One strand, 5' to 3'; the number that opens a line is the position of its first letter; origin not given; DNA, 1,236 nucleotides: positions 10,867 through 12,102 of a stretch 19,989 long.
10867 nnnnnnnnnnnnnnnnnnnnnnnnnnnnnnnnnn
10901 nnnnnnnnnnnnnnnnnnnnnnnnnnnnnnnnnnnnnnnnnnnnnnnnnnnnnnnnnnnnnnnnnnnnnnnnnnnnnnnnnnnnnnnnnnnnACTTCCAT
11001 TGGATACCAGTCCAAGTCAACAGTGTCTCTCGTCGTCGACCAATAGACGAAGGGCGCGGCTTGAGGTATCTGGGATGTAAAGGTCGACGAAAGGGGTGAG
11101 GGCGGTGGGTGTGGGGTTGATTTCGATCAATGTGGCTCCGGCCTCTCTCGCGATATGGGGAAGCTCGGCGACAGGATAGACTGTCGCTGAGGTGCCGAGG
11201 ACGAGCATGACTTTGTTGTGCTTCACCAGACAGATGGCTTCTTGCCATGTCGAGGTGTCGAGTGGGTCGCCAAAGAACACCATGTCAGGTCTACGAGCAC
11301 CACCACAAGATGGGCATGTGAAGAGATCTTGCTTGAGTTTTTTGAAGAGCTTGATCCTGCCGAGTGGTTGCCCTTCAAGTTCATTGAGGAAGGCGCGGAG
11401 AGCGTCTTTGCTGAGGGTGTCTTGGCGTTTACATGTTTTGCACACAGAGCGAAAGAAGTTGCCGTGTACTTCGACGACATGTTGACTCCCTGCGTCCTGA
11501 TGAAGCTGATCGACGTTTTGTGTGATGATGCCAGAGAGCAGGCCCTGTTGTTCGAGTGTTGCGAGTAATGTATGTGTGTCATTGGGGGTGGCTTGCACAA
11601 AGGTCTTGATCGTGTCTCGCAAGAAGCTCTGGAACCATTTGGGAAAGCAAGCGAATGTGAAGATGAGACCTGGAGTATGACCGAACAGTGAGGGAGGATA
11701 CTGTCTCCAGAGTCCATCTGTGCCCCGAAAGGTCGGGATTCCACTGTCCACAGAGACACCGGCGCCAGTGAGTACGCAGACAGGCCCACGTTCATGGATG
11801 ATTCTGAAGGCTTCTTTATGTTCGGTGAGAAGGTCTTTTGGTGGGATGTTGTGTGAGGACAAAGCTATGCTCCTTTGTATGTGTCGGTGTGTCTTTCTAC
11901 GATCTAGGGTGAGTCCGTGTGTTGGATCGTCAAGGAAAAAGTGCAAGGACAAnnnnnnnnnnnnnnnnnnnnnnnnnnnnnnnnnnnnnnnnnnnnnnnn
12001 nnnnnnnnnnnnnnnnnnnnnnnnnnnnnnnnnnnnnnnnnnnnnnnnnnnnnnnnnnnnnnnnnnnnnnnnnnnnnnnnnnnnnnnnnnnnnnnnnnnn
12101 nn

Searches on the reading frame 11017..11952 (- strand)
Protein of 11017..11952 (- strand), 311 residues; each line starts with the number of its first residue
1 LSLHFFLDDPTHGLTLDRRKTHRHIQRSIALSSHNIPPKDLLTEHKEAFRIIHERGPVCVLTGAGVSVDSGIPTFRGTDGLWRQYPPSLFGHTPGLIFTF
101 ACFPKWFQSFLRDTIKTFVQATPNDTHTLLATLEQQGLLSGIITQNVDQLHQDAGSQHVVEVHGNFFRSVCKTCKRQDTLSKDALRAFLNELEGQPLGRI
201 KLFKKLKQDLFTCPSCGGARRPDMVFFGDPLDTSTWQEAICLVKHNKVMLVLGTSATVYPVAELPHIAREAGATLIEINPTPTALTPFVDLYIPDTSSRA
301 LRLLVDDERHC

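Call 4: search_protein_families(library=pfam, proteins=[window:11017-11952:-], max_evalue=0.01)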
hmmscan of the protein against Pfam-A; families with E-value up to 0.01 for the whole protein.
window:11017-11952:- (311 aa): 1 family
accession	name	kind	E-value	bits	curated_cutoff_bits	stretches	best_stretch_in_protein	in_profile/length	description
PF02146.23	SIR2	-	6.9e-43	147.1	24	1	63-260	1-180/180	Sir2 family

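Call 5: search_protein_families(library=ncbifam, proteins=[window:11017-11952:-], max_evalue=0.01)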
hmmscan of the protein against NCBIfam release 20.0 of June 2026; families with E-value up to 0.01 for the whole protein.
window:11017-11952:- (311 aa): 7 families
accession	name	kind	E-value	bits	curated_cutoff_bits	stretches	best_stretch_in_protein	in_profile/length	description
NF001753.0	PRK00481.1-3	subfamily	3.7e-69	232.5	243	1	46-306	4-245/252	NAD-dependent protein deacylase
NF040867.1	prot_deacyl_CobB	equivalog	8.3e-69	231.5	320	1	47-305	2-239/242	NAD-dependent protein deacetylase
NF010736.0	PRK14138.1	equivalog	7.7e-54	182.5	395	1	49-291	5-224/244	NAD-dependent deacetylase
NF001752.0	PRK00481.1-1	equivalog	1.2e-47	162.4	221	2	49-181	8-140/242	NAD-dependent protein deacylase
NF001754.0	PRK00481.1-4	equivalog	1.6e-40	138.7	252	2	46-180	6-139/244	NAD-dependent protein deacylase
NF003738.0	PRK05333.1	equivalog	2e-40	138.6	305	1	51-306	22-282/295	NAD-dependent protein deacetylase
NF001755.0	PRK00481.1-5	equivalog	3e-26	92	318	2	54-173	39-157/278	Sir2 family NAD+-dependent deacetylase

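Call 19: find_homologous_proteins(query=window:11017-11862:-, max_evalue=1e-20)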
Query window:11017-11862:- (281 aa): 4507 proteins with E <= 1e-20 among 6307 candidates; the best 120 are listed.
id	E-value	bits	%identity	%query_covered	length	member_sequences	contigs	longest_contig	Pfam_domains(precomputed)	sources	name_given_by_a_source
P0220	2.0e-191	652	100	100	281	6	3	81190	PF02146.24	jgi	-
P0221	1.1e-94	335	55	94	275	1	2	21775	PF02146.24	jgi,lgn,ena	-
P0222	7.7e-88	312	52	95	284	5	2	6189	PF02146.24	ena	-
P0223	3.3e-68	248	44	93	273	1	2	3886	PF02146.24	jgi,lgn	jgi:NAD-dependent deacetylase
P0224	1.2e-65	240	43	95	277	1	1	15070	PF02146.24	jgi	jgi:NAD-dependent deacetylase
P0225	2.1e-64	236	44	92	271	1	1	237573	PF02146.24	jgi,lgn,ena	-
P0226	2.6e-62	229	43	92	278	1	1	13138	PF02146.24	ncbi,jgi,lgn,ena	-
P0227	3.1e-62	228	44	90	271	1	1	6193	PF02146.24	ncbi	-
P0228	4.2e-62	228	42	92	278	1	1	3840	PF02146.24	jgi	jgi:NAD-dependent deacetylase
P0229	5.0e-61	224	45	91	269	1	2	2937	PF02146.24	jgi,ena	-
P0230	7.4e-59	217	42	89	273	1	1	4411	PF02146.24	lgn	-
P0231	1.5e-57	213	43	90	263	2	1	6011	PF02146.24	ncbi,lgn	-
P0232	3.2e-56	209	41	94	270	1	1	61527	PF02146.24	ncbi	ncbi:MAG: NAD-dependent deacylase [Candidatus Omnitrophota bacterium]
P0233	4.7e-56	208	40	95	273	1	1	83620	PF02146.24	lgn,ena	-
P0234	1.2e-55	207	43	95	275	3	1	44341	PF02146.24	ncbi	-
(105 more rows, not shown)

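Call 20: find_encoding_contigs(protein=P0221, flank=10000, max_places=3)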
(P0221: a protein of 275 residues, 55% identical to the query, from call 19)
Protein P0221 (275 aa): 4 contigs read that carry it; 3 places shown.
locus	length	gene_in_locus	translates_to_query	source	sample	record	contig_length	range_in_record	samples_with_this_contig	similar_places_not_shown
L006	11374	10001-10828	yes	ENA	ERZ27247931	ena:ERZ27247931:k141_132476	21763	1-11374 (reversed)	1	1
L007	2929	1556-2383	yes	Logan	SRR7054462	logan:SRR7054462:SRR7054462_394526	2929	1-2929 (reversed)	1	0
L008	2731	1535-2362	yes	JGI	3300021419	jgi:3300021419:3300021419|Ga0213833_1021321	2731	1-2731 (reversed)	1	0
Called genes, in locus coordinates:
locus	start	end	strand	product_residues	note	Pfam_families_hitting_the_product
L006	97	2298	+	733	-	-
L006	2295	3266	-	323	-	PF08240:ADH_N, PF00107:ADH_zinc_N, PF13602:ADH_zinc_N_2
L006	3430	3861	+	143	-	PF00472:RF-1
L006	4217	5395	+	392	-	PF00108:Thiolase_N, PF00109:ketoacyl-synt, PF02803:Thiolase_C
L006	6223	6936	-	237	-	-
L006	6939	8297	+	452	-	PF00890:FAD_binding_2 (faint), PF01266:DAO (weak), PF13450:NAD_binding_8, PF01593:Amino_oxidase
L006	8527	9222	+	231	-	-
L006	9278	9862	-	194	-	PF20589:DUF6790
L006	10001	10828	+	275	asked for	PF02146:SIR2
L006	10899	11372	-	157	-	?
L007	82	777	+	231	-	-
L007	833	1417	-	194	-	PF20589:DUF6790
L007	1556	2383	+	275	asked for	PF02146:SIR2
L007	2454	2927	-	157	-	?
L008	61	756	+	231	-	-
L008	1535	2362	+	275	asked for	PF02146:SIR2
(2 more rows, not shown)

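Call 21: find_encoding_contigs(protein=P0222, flank=10000, max_places=3)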
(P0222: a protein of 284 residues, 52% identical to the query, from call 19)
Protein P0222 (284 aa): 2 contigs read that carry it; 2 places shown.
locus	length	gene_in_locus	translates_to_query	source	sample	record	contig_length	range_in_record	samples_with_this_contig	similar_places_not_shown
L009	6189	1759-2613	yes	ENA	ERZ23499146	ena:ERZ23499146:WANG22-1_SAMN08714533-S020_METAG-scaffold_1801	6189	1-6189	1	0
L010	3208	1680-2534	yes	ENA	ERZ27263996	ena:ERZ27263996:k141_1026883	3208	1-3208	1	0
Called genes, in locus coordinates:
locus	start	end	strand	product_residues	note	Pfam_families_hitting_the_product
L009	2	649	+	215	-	?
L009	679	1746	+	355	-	PF03781:FGE-sulfatase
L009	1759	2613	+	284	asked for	PF02146:SIR2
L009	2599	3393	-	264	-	-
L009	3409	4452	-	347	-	-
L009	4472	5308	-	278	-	-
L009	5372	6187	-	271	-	?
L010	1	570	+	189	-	?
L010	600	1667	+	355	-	PF03781:FGE-sulfatase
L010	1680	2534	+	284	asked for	PF02146:SIR2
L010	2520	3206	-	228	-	?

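Call 22: find_encoding_contigs(protein=P0220, flank=10000, max_places=4)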
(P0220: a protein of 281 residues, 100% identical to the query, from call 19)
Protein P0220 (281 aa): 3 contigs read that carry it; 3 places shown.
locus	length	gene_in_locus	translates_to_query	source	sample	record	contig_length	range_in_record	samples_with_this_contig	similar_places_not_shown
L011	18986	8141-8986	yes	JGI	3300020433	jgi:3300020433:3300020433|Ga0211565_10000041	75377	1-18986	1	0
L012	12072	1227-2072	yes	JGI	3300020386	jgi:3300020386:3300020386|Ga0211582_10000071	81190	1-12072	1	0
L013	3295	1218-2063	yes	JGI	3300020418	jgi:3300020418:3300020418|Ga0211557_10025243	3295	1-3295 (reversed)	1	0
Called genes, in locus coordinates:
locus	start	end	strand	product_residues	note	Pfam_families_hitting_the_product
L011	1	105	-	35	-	?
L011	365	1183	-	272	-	PF12787:EcsC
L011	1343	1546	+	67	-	-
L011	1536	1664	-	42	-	-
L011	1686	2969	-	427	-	PF20703:nSTAND1 (weak), PF01637:ATPase_2 (weak), PF13191:AAA_16 (weak)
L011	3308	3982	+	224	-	-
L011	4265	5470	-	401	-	PF04286:DUF445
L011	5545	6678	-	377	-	-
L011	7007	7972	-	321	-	PF01073:3Beta_HSD, PF01370:Epimerase, PF05368:NmrA, PF13460:NAD_binding_10, PF16363:GDP_Man_Dehyd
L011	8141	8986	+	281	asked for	PF02146:SIR2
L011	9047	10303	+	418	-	PF06167:Peptidase_M90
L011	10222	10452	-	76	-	-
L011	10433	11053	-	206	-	-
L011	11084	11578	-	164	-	-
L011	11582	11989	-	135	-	-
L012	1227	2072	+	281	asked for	PF02146:SIR2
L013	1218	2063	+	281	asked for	PF02146:SIR2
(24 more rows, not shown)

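Call 31: search_solved_structures(query=window:11017-11862:-, show_alignments=2, max_evalue=1e-20)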
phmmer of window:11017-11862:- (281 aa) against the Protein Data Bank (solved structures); distinct sequences matched with E-value up to 1e-20: 40.
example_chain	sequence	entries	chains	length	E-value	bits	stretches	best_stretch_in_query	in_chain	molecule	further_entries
1ma3_A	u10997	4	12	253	4.6e-45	157.2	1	16-277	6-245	Transcriptional regulatory protein, Sir2 family | NAD-dependent deacetylase 2 | NAD-dependent protein deacylase 2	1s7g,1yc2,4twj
1yc5_A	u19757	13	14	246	1.5e-43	152.3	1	16-260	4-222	NAD-dependent deacetylase | NAD-DEPENDENT PROTEIN DEACETYLASE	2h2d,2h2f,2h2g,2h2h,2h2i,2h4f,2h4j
2h4h_A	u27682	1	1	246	1e-42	149.5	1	16-260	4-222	NAD-dependent deacetylase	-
2h59_A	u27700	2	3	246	3.7e-42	147.7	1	16-260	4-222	NAD-dependent deacetylase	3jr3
4twi_A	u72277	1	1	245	5.4e-41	143.9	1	20-268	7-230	NAD-dependent protein deacylase 1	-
1ici_A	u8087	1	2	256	5.4e-41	143.9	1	19-146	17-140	TRANSCRIPTIONAL REGULATORY PROTEIN, SIR2 FAMILY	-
1m2g_A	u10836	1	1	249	5.8e-41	143.8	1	20-268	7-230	Silent Information Regulator 2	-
1m2h_A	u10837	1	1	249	1.5e-40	142.4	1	20-268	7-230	Silent Information Regulator 2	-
1m2j_A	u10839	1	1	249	5.5e-40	140.6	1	20-268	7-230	Silent Information Regulator 2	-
1m2k_A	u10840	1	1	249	7.7e-40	140.1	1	20-268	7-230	Silent Information Regulator 2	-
1m2n_A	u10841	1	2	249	2e-39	138.7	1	20-268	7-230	Silent Information Regulator 2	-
3jwp_A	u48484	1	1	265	2.3e-33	118.8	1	17-258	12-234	Transcriptional regulatory protein sir2 homologue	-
3u31_A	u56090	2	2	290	3.2e-33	118.4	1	16-258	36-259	Transcriptional regulatory protein sir2 homologue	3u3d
4utn_A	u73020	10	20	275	4.6e-31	111.3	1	14-254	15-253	NAD-DEPENDENT PROTEIN DEACYLASE SIRTUIN-5, MITOCHONDRIAL | SIRTUIN 5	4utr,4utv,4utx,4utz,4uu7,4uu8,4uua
6eo0_A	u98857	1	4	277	4.7e-31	111.3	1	14-254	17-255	NAD-dependent protein deacylase sirtuin-5, mitochondrial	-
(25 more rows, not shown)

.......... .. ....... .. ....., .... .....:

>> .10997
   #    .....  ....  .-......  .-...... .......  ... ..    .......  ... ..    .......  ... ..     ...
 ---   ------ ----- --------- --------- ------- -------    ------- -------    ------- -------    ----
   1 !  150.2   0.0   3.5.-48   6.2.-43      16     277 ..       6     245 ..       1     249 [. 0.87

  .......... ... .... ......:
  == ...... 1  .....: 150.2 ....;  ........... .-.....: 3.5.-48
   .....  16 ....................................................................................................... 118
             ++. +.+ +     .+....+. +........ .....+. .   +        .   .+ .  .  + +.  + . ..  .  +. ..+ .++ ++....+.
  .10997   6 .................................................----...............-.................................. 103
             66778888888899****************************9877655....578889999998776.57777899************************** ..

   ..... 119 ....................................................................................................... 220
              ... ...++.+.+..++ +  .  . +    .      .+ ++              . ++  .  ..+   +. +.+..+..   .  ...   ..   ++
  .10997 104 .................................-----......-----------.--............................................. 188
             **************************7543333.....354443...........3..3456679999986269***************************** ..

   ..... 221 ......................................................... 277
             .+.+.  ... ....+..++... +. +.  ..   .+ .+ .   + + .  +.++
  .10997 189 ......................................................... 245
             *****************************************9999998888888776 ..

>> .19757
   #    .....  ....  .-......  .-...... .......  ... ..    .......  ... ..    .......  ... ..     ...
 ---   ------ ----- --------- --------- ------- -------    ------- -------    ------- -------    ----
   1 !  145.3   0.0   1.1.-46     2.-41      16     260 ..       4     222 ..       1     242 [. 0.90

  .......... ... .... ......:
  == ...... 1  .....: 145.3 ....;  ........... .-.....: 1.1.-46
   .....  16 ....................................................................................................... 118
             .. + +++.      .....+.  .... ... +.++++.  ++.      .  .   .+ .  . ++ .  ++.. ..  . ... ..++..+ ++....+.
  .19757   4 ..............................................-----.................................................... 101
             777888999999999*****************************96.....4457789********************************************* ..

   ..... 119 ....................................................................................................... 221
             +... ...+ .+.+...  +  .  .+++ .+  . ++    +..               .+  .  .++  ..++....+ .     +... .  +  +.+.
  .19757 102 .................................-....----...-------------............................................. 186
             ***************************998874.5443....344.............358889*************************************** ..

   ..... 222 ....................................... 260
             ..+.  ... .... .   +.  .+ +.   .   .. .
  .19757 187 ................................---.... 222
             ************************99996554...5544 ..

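Call 36: search_protein_families(library=padloc, proteins=[window:11017-11862:-], max_evalue=0.01)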
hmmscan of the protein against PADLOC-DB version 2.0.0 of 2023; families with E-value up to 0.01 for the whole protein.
window:11017-11862:- (281 aa): 2 families
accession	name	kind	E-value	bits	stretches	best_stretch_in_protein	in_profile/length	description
PDLC05061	PDC-S65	-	6.8e-05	20.3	0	18-44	23-49/592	-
PDLC02384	pAgo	-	0.0044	13.3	0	89-130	116-157/1030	-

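Call 63: find_encoding_contigs(protein=P0225, flank=5000, max_places=1)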
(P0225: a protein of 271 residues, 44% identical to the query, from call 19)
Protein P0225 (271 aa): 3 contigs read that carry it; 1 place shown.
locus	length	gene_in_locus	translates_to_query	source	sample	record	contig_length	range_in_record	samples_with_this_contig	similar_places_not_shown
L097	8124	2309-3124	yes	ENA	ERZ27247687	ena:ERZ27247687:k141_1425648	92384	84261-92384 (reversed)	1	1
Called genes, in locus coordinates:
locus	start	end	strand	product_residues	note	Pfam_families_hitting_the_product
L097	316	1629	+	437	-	PF00732:GMC_oxred_N, PF00890:FAD_binding_2 (faint), PF01266:DAO (faint), PF03486:HI0933_like (faint), PF13450:NAD_binding_8 (faint), PF05199:GMC_oxred_C (weak)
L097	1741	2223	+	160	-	PF00149:Metallophos (faint), PF12850:Metallophos_2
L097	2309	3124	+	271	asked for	PF02146:SIR2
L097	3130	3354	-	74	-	PF01106:NifU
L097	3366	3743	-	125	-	-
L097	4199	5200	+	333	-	PF01210:NAD_Gly3P_dh_N, PF03807:F420_oxidored (weak), PF07479:NAD_Gly3P_dh_C, PF20618:GPD_NAD_C_bact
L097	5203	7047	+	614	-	PF05157:MshEN, PF00437:T2SSE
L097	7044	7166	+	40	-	-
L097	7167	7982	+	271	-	PF02621:VitK2_biosynth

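Call 64: find_encoding_contigs(protein=P0224, flank=5000, max_places=1)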
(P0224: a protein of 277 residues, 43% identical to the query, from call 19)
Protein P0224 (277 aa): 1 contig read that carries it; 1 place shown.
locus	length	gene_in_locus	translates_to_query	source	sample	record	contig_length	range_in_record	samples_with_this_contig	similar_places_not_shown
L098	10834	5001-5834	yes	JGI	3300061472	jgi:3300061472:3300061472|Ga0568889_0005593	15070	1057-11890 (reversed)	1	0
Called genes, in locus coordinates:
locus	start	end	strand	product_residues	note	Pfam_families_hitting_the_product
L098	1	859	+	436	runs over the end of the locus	PF06050:HGD-D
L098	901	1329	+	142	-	PF02036:SCP2 (weak)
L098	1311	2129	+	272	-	PF02585:PIG-L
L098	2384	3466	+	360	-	PF03706:LPG_synthase_TM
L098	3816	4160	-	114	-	PF07238:PilZ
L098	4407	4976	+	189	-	PF00149:Metallophos, PF12850:Metallophos_2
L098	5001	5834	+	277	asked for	PF02146:SIR2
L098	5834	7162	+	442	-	PF03415:Peptidase_C11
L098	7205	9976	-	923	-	PF00675:Peptidase_M16, PF05193:Peptidase_M16_C, PF00675:Peptidase_M16, PF05193:Peptidase_M16_C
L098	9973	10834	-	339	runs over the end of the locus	PF01368:DHH (weak)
